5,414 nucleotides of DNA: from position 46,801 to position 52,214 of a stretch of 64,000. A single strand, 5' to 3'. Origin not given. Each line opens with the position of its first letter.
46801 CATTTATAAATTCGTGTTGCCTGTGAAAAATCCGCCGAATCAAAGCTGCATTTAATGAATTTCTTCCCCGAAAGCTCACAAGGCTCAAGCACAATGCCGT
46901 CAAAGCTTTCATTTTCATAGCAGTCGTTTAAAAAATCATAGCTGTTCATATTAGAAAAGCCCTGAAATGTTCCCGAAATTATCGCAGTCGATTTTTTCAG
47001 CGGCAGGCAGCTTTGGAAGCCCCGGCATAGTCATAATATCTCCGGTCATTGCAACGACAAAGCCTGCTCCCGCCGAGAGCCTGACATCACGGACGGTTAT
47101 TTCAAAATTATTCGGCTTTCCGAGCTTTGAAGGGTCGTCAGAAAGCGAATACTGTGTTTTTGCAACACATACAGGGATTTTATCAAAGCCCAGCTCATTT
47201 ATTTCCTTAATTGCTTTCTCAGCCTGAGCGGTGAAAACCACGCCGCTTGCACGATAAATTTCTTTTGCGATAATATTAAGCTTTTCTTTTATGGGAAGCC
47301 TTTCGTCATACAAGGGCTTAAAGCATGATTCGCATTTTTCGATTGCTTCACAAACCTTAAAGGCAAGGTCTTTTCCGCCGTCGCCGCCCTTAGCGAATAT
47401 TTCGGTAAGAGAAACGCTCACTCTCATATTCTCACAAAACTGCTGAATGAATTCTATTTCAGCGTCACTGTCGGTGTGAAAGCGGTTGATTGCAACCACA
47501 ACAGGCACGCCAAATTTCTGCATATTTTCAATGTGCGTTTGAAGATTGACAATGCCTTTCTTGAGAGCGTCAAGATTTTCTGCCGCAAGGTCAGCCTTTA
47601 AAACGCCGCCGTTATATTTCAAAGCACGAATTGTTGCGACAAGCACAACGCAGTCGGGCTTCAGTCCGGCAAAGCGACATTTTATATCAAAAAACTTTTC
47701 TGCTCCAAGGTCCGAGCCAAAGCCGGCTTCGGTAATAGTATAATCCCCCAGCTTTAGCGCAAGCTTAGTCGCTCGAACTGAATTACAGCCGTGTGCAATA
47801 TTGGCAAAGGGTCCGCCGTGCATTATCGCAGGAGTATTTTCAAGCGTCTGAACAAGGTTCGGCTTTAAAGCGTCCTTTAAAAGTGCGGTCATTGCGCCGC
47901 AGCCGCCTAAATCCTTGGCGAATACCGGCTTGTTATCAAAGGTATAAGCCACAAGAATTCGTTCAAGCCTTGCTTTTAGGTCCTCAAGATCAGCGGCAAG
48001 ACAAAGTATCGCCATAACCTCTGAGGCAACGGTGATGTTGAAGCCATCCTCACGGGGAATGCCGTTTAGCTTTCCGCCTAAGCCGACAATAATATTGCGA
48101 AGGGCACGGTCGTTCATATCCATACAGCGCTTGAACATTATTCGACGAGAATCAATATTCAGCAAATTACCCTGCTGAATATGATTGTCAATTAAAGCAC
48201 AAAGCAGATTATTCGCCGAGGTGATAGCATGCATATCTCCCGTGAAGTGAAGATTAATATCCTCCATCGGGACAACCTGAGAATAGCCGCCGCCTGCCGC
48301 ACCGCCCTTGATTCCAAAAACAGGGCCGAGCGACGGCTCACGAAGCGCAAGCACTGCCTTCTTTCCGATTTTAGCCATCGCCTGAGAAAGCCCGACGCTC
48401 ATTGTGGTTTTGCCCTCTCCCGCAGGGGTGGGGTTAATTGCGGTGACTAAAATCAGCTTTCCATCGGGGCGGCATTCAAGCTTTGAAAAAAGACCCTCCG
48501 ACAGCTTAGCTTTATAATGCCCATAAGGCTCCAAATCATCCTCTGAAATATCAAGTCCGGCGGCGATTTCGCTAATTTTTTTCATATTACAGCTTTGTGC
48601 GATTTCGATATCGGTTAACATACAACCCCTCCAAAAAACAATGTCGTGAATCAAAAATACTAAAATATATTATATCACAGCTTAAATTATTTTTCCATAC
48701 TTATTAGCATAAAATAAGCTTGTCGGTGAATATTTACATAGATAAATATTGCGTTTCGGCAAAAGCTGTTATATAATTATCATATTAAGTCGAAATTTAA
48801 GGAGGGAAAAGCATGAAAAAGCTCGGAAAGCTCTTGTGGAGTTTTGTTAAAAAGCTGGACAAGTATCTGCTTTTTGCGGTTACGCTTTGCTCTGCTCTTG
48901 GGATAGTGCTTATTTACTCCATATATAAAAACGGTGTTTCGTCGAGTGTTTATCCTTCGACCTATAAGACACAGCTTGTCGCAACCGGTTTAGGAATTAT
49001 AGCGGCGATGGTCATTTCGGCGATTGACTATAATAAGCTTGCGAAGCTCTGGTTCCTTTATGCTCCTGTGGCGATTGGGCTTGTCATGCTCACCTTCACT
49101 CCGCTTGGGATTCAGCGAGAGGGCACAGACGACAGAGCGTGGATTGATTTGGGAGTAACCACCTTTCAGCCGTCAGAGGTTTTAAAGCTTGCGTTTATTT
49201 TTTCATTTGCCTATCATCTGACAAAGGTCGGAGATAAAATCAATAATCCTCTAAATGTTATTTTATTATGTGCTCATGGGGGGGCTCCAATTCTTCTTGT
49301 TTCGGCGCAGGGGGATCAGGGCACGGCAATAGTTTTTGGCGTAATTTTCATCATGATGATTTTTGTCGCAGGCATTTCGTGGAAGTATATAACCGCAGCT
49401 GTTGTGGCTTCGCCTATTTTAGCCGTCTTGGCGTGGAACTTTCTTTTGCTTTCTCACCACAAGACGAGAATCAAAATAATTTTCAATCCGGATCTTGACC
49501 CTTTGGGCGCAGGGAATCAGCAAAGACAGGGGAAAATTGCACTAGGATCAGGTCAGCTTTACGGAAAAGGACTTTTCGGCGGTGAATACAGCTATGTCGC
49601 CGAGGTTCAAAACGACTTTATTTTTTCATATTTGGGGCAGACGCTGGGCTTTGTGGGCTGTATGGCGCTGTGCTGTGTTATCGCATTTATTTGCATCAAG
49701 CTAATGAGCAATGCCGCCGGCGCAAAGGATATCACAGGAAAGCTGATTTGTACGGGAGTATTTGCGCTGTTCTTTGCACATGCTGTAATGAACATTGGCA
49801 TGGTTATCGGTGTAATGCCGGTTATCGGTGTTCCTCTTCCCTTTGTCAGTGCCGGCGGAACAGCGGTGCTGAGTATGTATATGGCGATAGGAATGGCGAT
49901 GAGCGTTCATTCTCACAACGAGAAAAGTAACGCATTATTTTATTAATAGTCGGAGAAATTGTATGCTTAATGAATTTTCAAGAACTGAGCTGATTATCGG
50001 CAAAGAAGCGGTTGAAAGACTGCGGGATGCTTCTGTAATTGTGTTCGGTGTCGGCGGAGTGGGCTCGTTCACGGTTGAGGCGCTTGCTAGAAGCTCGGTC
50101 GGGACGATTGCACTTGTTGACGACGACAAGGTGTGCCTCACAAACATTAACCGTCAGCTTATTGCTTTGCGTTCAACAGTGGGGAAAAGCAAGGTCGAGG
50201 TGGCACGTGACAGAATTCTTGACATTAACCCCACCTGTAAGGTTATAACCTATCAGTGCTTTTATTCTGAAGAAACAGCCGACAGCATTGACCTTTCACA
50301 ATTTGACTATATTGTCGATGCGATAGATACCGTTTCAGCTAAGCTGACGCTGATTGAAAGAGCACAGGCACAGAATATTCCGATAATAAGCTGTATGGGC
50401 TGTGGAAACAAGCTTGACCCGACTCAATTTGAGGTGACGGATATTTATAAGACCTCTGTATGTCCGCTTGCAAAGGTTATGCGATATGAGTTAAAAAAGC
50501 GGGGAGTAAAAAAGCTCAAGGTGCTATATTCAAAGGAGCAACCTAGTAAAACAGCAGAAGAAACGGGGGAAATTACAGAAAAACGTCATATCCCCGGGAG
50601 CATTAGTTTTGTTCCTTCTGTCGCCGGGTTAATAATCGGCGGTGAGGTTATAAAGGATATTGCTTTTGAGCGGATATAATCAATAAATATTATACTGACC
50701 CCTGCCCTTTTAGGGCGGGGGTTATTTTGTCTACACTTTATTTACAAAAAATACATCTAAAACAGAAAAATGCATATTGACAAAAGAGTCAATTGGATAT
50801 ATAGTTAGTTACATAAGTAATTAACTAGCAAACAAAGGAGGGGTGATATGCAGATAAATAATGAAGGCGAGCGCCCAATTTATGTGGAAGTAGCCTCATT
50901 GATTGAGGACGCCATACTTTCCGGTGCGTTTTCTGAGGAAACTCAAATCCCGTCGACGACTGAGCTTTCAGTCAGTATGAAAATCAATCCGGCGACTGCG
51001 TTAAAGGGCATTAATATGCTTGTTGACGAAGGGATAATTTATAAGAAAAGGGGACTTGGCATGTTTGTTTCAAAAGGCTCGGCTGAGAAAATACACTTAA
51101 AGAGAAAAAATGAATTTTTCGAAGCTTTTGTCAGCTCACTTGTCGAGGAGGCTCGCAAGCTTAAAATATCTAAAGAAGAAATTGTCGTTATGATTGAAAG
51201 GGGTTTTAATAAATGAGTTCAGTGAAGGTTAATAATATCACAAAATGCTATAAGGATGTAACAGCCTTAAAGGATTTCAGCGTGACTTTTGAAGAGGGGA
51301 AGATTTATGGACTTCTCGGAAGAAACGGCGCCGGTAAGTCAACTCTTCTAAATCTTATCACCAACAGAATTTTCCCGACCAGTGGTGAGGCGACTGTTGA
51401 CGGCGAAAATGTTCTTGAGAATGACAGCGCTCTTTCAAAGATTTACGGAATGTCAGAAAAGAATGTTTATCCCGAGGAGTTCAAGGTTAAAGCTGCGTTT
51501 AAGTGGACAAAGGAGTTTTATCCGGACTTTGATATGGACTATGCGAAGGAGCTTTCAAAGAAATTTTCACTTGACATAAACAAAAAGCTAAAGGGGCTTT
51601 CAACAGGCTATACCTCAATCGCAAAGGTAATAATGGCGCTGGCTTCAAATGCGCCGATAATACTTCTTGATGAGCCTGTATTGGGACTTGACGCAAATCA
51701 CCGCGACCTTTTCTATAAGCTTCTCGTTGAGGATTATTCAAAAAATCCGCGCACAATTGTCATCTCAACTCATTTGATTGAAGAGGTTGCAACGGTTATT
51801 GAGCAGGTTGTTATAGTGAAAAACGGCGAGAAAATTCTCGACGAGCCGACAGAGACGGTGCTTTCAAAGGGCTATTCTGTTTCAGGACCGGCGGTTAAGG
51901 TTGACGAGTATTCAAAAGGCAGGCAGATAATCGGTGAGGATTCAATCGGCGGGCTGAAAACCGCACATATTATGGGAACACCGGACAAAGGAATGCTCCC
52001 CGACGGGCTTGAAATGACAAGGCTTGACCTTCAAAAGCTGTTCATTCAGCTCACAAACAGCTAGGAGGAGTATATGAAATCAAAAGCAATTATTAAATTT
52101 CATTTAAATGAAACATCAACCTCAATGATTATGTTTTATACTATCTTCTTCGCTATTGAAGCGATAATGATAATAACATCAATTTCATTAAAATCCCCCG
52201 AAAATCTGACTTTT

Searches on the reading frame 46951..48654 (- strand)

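Call 62: search_protein_families(library=pfam, max_evalue=0.00001, proteins=[window:46951-48654:-])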
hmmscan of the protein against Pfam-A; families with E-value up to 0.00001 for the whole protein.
window:46951-48654:- (567 aa): 1 family
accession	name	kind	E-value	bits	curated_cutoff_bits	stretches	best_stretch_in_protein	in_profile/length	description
PF01268.25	FTHFS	-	1.6e-275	915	27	1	14-567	2-556/556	Formate--tetrahydrofolate ligase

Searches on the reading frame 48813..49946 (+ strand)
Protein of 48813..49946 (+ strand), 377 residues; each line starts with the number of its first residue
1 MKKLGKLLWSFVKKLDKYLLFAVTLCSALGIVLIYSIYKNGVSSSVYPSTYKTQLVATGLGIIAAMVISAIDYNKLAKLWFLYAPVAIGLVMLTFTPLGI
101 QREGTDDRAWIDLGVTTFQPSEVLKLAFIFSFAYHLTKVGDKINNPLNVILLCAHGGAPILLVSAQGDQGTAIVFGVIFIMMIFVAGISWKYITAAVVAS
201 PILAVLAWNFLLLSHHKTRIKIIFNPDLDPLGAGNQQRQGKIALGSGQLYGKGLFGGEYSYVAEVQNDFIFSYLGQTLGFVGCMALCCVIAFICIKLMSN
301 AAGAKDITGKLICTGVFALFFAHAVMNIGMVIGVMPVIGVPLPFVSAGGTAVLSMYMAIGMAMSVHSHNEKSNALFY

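Call 63: search_protein_families(library=pfam, max_evalue=0.00001, proteins=[window:48813-49946:+])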
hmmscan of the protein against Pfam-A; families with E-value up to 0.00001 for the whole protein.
window:48813-49946:+ (377 aa): 1 family
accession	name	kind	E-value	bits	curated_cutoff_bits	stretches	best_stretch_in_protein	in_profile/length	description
PF01098.24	FTSW_RODA_SPOVE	-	4.7e-73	246.7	26.4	1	19-370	4-355/356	Cell cycle protein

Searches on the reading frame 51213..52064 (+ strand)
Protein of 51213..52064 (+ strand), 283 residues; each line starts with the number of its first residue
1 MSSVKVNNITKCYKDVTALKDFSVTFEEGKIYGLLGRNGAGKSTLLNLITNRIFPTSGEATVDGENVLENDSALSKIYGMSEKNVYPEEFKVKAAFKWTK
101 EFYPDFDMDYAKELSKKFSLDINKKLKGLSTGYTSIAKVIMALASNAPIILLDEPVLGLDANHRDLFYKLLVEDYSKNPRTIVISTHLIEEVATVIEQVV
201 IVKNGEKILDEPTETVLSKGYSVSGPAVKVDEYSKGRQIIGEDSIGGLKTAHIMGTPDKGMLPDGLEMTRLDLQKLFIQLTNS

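Call 63: search_protein_families(library=pfam, max_evalue=0.00001, proteins=[window:51213-52064:+])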
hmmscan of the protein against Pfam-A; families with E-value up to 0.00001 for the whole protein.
window:51213-52064:+ (283 aa): 2 families
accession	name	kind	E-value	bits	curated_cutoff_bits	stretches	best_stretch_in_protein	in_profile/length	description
PF00005.33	ABC_tran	-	3.2e-21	76.8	25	1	19-156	1-136/137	ABC transporter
PF13304.12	AAA_21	-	5.7e-11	43.5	27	1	87-189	165-300/304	AAA domain, putative AbiEii toxin, Type IV TA system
